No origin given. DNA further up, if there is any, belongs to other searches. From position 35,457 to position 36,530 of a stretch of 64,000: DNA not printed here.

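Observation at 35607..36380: PHP phosphoesterase embedded in the PIP-synthase/ino1/PimA operon: a candidate PIP phosphatase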

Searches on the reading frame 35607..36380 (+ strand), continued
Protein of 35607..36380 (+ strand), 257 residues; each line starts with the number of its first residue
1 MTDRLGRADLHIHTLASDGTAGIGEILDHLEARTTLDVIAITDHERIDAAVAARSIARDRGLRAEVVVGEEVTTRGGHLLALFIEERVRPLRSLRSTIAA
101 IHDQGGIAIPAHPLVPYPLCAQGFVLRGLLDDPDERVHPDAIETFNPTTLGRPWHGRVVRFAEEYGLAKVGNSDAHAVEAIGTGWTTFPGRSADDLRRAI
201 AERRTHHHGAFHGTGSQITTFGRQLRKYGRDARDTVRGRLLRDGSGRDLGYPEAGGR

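Call 23: search_protein_families(library=pfam, proteins=[P0125, P0126, P0169, P0210, P0194, P0228, P0234, P0266, P0269, P0143], max_evalue=0.0001)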
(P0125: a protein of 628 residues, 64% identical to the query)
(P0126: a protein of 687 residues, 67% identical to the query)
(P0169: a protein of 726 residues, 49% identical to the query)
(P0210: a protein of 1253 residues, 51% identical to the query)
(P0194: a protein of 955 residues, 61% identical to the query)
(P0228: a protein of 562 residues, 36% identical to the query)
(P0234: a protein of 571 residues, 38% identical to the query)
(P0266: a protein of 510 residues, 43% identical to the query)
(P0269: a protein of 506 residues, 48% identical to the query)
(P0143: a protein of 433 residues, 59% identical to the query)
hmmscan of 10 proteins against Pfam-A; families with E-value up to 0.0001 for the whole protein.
P0125 (628 aa): 4 families
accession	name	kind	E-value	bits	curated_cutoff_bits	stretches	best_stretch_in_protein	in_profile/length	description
PF13692.12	Glyco_trans_1_4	-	8.1e-26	91.4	27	1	463-594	2-131/142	Glycosyl transferases group 1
PF00534.26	Glycos_transf_1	-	1.7e-25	90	26.4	1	459-593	12-146/172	Glycosyl transferases group 1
PF13263.12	PHP_C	-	2.7e-13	49.6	21.3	1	157-208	3-56/56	PHP-associated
PF20706.3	GT4-conflict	-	1.5e-07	31.2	26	1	454-571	193-314/385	Family 4 Glycosyltransferase in conflict systems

P0126 (687 aa): 0 families

P0169 (726 aa): 2 families
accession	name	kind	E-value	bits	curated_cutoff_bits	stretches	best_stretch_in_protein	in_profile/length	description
PF00534.26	Glycos_transf_1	-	4.8e-12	46.2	26.4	1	465-522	13-71/172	Glycosyl transferases group 1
PF13692.12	Glyco_trans_1_4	-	6.1e-12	46.4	27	1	469-521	3-56/142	Glycosyl transferases group 1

P0210 (1253 aa): 0 families

P0194 (955 aa): 0 families

P0228 (562 aa): 2 families
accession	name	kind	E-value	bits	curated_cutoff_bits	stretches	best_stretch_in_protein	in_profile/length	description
PF13263.12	PHP_C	-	1.1e-22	79.7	21.3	2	209-258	7-56/56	PHP-associated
PF02811.25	PHP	-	1.1e-18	68.6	26.4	2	68-304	1-132/164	PHP domain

P0234 (571 aa): 5 families
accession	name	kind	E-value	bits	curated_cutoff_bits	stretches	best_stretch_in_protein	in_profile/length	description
PF00535.33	Glycos_transf_2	-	2.2e-33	116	23.3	1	272-426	1-163/168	Glycosyl transferase family 2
PF10111.15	Glyco_tranf_2_2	-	1.3e-10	41.7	27.3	1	272-472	1-223/276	Glycosyltransferase like family 2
PF13641.12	Glyco_tranf_2_3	-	2.2e-10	41.4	27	1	269-468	1-213/230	Glycosyltransferase like family 2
PF02811.25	PHP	-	2.3e-10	41.5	26.4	1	11-84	1-78/164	PHP domain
PF13263.12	PHP_C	-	1.7e-08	34.3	21.3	1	174-210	18-56/56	PHP-associated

P0266 (510 aa): 4 families
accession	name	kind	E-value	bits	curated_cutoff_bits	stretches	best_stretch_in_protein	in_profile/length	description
PF01740.26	STAS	-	2e-12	47.2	22.6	1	382-475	11-106/106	STAS domain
PF13263.12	PHP_C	-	4.6e-07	29.7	21.3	1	278-326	3-55/56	PHP-associated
PF13466.11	STAS_2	-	1.1e-05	25.9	29.2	1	384-462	1-79/80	STAS domain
PF02811.25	PHP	-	6.2e-05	23.8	26.4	1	134-203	1-66/164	PHP domain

P0269 (506 aa): 0 families

P0143 (433 aa): 1 family
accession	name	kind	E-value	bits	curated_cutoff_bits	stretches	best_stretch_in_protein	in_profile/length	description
PF13263.12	PHP_C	-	5.8e-12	45.4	21.3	1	209-257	5-55/56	PHP-associated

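Call 26: list_cluster_members(proteins=[P0128, P0131, P0132, P0139, P0148, P0150, P0158, P0169, P0182, P0234])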
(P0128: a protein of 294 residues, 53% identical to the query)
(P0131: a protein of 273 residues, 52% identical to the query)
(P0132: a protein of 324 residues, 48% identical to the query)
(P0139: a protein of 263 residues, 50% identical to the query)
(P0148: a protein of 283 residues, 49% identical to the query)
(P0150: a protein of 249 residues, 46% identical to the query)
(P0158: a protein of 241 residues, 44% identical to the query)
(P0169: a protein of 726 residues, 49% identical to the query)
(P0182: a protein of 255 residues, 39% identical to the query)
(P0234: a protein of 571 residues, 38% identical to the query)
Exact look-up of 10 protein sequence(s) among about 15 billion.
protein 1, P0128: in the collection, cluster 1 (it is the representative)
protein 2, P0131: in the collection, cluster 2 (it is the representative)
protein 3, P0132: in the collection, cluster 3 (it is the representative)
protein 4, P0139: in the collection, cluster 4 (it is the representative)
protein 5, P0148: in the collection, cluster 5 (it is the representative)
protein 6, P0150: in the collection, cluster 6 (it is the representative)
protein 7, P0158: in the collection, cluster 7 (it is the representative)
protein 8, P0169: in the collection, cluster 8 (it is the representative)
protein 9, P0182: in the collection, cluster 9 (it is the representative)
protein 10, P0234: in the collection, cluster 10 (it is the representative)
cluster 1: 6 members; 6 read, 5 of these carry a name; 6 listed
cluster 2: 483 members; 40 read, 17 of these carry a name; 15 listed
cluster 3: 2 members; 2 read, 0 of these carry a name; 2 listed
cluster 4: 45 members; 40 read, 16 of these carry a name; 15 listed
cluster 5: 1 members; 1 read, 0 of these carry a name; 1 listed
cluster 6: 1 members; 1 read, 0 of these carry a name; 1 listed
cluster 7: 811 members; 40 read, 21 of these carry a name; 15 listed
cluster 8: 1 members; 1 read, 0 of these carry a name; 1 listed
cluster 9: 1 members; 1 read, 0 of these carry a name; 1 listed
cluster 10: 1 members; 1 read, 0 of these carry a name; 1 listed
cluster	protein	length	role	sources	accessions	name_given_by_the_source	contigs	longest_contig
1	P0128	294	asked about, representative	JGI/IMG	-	-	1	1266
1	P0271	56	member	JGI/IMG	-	hypothetical protein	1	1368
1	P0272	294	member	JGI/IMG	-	predicted metal-dependent phosphoesterase TrpH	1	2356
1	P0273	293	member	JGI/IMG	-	predicted metal-dependent phosphoesterase TrpH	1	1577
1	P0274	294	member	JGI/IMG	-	predicted metal-dependent phosphoesterase TrpH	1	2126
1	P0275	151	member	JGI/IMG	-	hypothetical protein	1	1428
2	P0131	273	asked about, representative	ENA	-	-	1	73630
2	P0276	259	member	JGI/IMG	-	predicted metal-dependent phosphoesterase TrpH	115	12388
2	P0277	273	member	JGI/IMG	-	predicted metal-dependent phosphoesterase TrpH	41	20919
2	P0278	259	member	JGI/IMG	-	predicted metal-dependent phosphoesterase TrpH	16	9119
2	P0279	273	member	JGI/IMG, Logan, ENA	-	predicted metal-dependent phosphoesterase TrpH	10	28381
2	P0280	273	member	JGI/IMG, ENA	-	predicted metal-dependent phosphoesterase TrpH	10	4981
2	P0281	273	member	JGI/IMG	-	predicted metal-dependent phosphoesterase TrpH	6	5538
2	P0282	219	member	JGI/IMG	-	hypothetical protein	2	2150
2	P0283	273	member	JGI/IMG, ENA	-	predicted metal-dependent phosphoesterase TrpH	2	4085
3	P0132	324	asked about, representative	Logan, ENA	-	-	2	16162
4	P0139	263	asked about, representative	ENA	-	-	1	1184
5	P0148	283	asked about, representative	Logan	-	-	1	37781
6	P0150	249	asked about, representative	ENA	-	-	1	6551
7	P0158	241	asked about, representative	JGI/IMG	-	predicted metal-dependent phosphoesterase TrpH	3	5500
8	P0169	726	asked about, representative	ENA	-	-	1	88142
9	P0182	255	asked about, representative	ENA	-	-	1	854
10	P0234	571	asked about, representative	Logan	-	-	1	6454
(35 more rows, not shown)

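Call 29: find_homologous_proteins(query=A1, max_evalue=1e-20)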
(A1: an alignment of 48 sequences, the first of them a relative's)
Query A1 (48 sequences) (241 aa, profile of the alignment): 2967 proteins with E <= 1e-20 among 8000 candidates; the best 120 are listed.
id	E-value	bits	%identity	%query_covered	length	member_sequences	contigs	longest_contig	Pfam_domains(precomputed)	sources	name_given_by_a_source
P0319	1.9e-94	334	52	85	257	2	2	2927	PF13263.13,PF02811.27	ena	-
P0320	3.3e-94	333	39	93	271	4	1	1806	PF13263.13,PF02811.27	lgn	-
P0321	6.7e-94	332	42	98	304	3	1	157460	PF13263.13,PF02811.27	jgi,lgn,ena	-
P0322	3.0e-93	330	42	100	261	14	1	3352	PF13263.13,PF02811.27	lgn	-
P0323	3.0e-93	330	45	86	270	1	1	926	PF13263.13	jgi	jgi:predicted metal-dependent phosphoesterase TrpH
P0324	4.7e-93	329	43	100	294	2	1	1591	PF13263.13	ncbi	-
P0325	1.1e-92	328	40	98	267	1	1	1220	PF13263.13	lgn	-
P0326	1.3e-92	328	39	98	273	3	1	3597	PF13263.13,PF02811.27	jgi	jgi:predicted metal-dependent phosphoesterase TrpH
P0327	1.9e-92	327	42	98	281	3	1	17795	PF13263.13,PF02811.27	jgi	jgi:hypothetical protein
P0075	2.1e-92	327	41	100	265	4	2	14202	PF13263.13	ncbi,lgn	-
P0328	2.3e-92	327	42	100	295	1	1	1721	PF13263.13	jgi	jgi:predicted metal-dependent phosphoesterase TrpH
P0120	3.2e-92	326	41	97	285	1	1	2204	PF13263.13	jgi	jgi:predicted metal-dependent phosphoesterase TrpH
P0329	4.4e-92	326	42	100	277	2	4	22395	PF13263.13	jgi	jgi:predicted metal-dependent phosphoesterase TrpH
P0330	4.8e-92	326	39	98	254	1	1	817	PF13263.13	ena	-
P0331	5.1e-92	326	43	85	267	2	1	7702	PF13263.13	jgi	jgi:predicted metal-dependent phosphoesterase TrpH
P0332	5.5e-92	326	47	86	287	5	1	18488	PF13263.13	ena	-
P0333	5.7e-92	326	40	98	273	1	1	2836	PF13263.13,PF02811.27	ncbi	-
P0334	7.1e-92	325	44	98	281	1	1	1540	PF13263.13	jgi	jgi:hypothetical protein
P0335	7.1e-92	325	43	100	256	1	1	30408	PF13263.13,PF02811.27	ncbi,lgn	-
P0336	8.4e-92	325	40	100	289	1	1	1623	PF13263.13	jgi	jgi:predicted metal-dependent phosphoesterase TrpH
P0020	9.0e-92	325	41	100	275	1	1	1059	PF13263.13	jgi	jgi:predicted metal-dependent phosphoesterase TrpH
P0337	9.7e-92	325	40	98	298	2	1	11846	PF13263.13,PF02811.27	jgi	jgi:predicted metal-dependent phosphoesterase TrpH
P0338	1.0e-91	325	42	100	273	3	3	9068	PF13263.13,PF02811.27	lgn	-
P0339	1.1e-91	325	41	97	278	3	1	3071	PF13263.13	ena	-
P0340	1.3e-91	324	41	98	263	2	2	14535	PF13263.13,PF02811.27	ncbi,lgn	-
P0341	1.3e-91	324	42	100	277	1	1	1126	PF13263.13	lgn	-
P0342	1.3e-91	324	52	85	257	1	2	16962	PF13263.13,PF02811.27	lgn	-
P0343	1.3e-91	324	40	98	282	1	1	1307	PF13263.13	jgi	jgi:predicted metal-dependent phosphoesterase TrpH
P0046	1.4e-91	324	44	85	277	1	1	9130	PF13263.13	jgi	jgi:predicted metal-dependent phosphoesterase TrpH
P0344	1.7e-91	324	43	87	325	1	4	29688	PF13263.13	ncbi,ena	-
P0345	1.7e-91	324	43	98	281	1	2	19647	PF13263.13,PF02811.27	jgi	jgi:hypothetical protein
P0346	1.8e-91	324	41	100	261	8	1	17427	PF13263.13,PF02811.27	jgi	jgi:predicted metal-dependent phosphoesterase TrpH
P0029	2.1e-91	324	43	85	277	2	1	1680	PF13263.13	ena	-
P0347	2.1e-91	324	40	99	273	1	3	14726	PF13263.13,PF02811.27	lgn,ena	-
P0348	2.4e-91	324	43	97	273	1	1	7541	PF13263.13,PF02811.27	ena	-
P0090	2.6e-91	323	39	94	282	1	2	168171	PF13263.13,PF02811.27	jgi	jgi:hypothetical protein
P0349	2.7e-91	323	45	88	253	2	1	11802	PF13263.13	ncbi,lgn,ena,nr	ncbi:MAG: hypothetical protein M0Z94_10400 [Dehalococcoidales bacterium]|nr:hypothetical protein [De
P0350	3.0e-91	323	48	93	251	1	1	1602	PF13263.13,PF02811.27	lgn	-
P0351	3.3e-91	323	45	98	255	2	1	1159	PF13263.13,PF02811.27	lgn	-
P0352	3.4e-91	323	41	97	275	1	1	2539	PF13263.13,PF02811.27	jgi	jgi:predicted metal-dependent phosphoesterase TrpH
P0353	4.1e-91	323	48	88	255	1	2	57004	PF13263.13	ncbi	ncbi:MAG: PHP-associated domain-containing protein [Chloroflexota bacterium]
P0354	4.9e-91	323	41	94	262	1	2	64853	PF13263.13,PF02811.27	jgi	jgi:predicted metal-dependent phosphoesterase TrpH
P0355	5.2e-91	322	44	87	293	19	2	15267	PF13263.13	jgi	jgi:predicted metal-dependent phosphoesterase TrpH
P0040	5.2e-91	322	42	98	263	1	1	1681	PF13263.13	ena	-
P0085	6.0e-91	322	42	100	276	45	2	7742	PF13263.13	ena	-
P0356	6.1e-91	322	41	85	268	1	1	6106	PF13263.13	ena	-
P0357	6.6e-91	322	42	98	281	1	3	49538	PF13263.13,PF02811.27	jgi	jgi:predicted metal-dependent phosphoesterase TrpH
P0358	8.0e-91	322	46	88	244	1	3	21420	PF13263.13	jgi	jgi:hypothetical protein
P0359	8.4e-91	322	49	85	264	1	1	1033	PF13263.13,PF02811.27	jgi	-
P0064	8.6e-91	322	40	97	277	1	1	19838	PF13263.13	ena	-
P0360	8.7e-91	322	40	100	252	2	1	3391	PF13263.13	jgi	jgi:predicted metal-dependent phosphoesterase TrpH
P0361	1.0e-90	321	45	85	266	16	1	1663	PF13263.13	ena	-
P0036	1.3e-90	321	41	97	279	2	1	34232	PF13263.13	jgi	jgi:hypothetical protein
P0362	1.4e-90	321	41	98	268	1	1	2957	PF13263.13,PF02811.27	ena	-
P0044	1.4e-90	321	42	98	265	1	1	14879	PF13263.13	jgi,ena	-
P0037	1.5e-90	321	41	96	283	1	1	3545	PF13263.13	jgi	jgi:predicted metal-dependent phosphoesterase TrpH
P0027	1.6e-90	321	42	85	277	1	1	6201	PF13263.13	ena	-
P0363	1.6e-90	321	39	100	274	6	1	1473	PF13263.13,PF02811.27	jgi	jgi:predicted metal-dependent phosphoesterase TrpH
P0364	1.7e-90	321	43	94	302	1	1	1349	PF13263.13,PF02811.27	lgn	-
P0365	1.8e-90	321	40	98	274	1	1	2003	PF13263.13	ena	-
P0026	1.9e-90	321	41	97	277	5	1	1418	PF13263.13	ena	-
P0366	1.9e-90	321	50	88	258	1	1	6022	PF13263.13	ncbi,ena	-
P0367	2.0e-90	321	38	95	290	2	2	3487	PF13263.13,PF02811.27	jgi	jgi:predicted metal-dependent phosphoesterase TrpH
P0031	2.2e-90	320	42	85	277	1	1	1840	PF13263.13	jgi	-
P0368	2.2e-90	320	40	94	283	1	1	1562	PF13263.13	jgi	-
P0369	2.6e-90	320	40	98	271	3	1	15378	PF13263.13,PF02811.27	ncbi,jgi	ncbi:MAG: PHP domain-containing protein [Candidatus Limnocylindrales bacterium]|jgi:hypothetical pro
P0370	3.2e-90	320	40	100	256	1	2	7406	PF13263.13,PF02811.27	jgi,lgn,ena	-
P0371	3.4e-90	320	44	86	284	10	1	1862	PF13263.13,PF02811.27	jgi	jgi:hypothetical protein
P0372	3.5e-90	320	41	100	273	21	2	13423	PF13263.13,PF02811.27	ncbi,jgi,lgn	jgi:predicted metal-dependent phosphoesterase TrpH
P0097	3.7e-90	320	42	100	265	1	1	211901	PF13263.13,PF02811.27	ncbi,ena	-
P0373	3.8e-90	320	50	85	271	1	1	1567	PF13263.13,PF02811.27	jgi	jgi:predicted metal-dependent phosphoesterase TrpH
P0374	3.9e-90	320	42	98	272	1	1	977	PF13263.13,PF02811.27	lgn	-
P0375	4.4e-90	319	50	85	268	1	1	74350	PF13263.13,PF02811.27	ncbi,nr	ncbi:MAG: PHP domain-containing protein [Chloroflexi bacterium]|nr:PHP domain-containing protein [Ch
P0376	4.8e-90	319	40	85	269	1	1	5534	PF13263.13,PF02811.27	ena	-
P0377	4.9e-90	319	51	85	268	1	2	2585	PF13263.13,PF02811.27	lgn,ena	-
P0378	5.1e-90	319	41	100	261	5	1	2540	PF13263.13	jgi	jgi:predicted metal-dependent phosphoesterase TrpH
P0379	5.4e-90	319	45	85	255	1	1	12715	PF13263.13,PF02811.27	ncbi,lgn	-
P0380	5.7e-90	319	40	98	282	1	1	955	PF13263.13,PF02811.27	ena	-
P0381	6.1e-90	319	42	94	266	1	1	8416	PF13263.13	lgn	-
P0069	6.4e-90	319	40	100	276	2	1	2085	PF13263.13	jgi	jgi:predicted metal-dependent phosphoesterase TrpH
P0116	6.6e-90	319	41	98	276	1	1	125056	PF13263.13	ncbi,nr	ncbi:MAG TPA: PHP-associated domain-containing protein [Candidatus Limnocylindrales bacterium]|nr:PH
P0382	6.9e-90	319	46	85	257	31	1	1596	PF13263.13,PF02811.27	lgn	-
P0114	7.5e-90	319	38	94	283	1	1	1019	PF13263.13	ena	-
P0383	7.9e-90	319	38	100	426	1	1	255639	PF13263.13,PF13579.13,PF13439.13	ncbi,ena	-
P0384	8.3e-90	318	46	86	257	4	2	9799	PF13263.13,PF02811.27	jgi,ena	-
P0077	8.5e-90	318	40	94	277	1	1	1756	PF13263.13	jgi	jgi:predicted metal-dependent phosphoesterase TrpH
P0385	8.6e-90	318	40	100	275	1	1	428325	PF13263.13,PF02811.27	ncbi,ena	-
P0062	9.6e-90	318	40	94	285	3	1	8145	PF13263.13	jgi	jgi:hypothetical protein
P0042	9.8e-90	318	42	98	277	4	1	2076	PF13263.13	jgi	jgi:predicted metal-dependent phosphoesterase TrpH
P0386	1.0e-89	318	40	94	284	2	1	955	PF13263.13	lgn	-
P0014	1.0e-89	318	42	85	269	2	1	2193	PF13263.13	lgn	-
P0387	1.1e-89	318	46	84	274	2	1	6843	PF13263.13,PF02811.27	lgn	-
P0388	1.1e-89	318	40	98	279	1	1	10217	PF13263.13,PF02811.27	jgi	jgi:predicted metal-dependent phosphoesterase TrpH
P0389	1.2e-89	318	37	98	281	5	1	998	PF13263.13,PF02811.27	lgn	-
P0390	1.2e-89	318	43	99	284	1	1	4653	PF13263.13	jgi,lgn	-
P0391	1.3e-89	318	39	100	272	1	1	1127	PF13263.13,PF02811.27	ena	-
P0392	1.3e-89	318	48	88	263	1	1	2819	PF13263.13,PF02811.27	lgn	-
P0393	1.4e-89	318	43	97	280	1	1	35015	PF13263.13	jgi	jgi:predicted metal-dependent phosphoesterase TrpH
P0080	1.4e-89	318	40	100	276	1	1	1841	PF13263.13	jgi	jgi:hypothetical protein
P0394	1.4e-89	318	52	85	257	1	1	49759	PF13263.13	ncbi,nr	ncbi:MAG: PHP domain-containing protein [Chloroflexi bacterium]|nr:PHP domain-containing protein [Ch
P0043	1.5e-89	318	42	100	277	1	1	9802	PF13263.13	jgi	jgi:predicted metal-dependent phosphoesterase TrpH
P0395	1.6e-89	318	40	96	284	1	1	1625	PF13263.13,PF02811.27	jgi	jgi:predicted metal-dependent phosphoesterase TrpH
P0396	1.6e-89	318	41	98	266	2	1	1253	PF13263.13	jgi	jgi:hypothetical protein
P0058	1.7e-89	318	43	85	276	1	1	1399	PF13263.13,PF02811.27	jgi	-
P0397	1.7e-89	317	43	92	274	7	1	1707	PF13263.13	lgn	-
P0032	1.8e-89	317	38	94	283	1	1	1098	PF13263.13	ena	-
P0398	1.8e-89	317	42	100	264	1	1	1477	PF13263.13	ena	-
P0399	2.1e-89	317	46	88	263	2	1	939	PF13263.13,PF02811.27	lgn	-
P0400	2.1e-89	317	41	86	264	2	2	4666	PF13263.13,PF02811.27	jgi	jgi:predicted metal-dependent phosphoesterase TrpH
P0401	2.1e-89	317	42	87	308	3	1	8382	PF13263.13,PF02811.27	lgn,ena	-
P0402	2.3e-89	317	43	97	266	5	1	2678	PF13263.13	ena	-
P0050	2.3e-89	317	44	85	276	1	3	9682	PF13263.13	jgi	jgi:predicted metal-dependent phosphoesterase TrpH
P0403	2.4e-89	317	43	95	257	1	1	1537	PF13263.13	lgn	-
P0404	2.5e-89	317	38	100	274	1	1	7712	PF13263.13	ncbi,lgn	ncbi:MAG: PHP domain-containing protein [Candidatus Limnocylindrales bacterium]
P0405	2.5e-89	317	43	87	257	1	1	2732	PF13263.13,PF02811.27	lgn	-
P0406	2.5e-89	317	39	99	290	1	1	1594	PF13263.13,PF02811.27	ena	-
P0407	2.5e-89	317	40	98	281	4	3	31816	PF13263.13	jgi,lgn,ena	-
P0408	2.7e-89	317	40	98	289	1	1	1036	PF13263.13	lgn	-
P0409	2.7e-89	317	50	85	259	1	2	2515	PF13263.13,PF02811.27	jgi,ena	-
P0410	2.7e-89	317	54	88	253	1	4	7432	PF13263.13,PF02811.27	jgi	jgi:predicted metal-dependent phosphoesterase TrpH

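Call 31: find_encoding_contigs(protein=P0375, flank=8000, max_places=2)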
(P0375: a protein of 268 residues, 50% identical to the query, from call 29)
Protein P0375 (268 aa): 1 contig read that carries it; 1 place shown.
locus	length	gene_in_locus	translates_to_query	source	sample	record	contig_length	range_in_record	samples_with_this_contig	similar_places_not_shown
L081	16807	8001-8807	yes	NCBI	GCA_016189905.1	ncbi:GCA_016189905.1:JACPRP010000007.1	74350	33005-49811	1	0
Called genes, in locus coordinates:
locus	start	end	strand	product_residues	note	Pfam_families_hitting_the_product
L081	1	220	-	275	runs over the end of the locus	PF00005:ABC_tran, PF02463:SMC_N (faint), PF13175:AAA_15 (faint), PF13304:AAA_21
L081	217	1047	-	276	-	PF02361:CbiQ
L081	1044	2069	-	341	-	PF01891:CbiM, PF13190:PDGLE (weak)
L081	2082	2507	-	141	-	PF01475:FUR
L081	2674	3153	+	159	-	-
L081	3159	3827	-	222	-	PF02811:PHP (weak)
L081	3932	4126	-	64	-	-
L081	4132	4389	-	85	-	PF05593:RHS_repeat (faint)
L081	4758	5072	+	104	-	PF13412:HTH_24 (weak), PF13545:HTH_Crp_2 (weak), PF01022:HTH_5, PF01047:MarR (weak), PF12840:HTH_20 (weak)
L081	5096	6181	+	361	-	PF01658:Inos-1-P_synth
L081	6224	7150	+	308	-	PF03279:Lip_A_acyltrans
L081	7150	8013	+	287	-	PF03279:Lip_A_acyltrans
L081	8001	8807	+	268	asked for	PF02811:PHP (weak), PF13263:PHP_C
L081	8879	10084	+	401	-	PF13439:Glyco_transf_4, PF13579:Glyco_trans_4_4, PF20706:GT4-conflict, PF00534:Glycos_transf_1, PF13692:Glyco_trans_1_4, PF13524:Glyco_trans_1_2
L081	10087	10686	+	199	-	PF01066:CDP-OH_P_transf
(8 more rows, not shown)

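Call 32: find_encoding_contigs(protein=P0349, flank=8000, max_places=2)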
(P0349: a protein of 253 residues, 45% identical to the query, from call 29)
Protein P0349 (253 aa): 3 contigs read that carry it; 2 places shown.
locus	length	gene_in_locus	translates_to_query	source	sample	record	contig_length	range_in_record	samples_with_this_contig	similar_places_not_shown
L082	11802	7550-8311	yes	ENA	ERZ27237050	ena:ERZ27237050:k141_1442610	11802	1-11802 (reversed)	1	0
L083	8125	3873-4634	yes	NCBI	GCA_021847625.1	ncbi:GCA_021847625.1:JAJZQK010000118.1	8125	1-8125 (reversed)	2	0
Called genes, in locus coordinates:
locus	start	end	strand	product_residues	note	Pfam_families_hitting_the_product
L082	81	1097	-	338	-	PF01118:Semialdhyde_dh, PF02774:Semialdhyde_dhC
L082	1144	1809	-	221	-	PF01025:GrpE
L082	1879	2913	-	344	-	PF01628:HrcA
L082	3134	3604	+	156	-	-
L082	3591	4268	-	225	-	PF02811:PHP (weak)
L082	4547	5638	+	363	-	PF01658:Inos-1-P_synth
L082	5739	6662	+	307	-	PF03279:Lip_A_acyltrans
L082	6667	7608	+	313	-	PF03279:Lip_A_acyltrans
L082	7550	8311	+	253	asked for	PF13263:PHP_C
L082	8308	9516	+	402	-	PF13439:Glyco_transf_4, PF13579:Glyco_trans_4_4, PF20706:GT4-conflict, PF00534:Glycos_transf_1, PF13692:Glyco_trans_1_4, PF13524:Glyco_trans_1_2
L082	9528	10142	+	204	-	PF01066:CDP-OH_P_transf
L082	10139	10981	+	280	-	PF01370:Epimerase, PF02719:Polysacc_synt_2, PF04321:RmlD_sub_bind, PF01073:3Beta_HSD (weak), PF16363:GDP_Man_Dehyd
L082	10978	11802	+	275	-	PF00535:Glycos_transf_2, PF13641:Glyco_tranf_2_3, PF13632:Glyco_trans_2_3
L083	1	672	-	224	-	PF02811:PHP (weak)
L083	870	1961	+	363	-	PF01658:Inos-1-P_synth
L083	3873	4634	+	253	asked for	PF13263:PHP_C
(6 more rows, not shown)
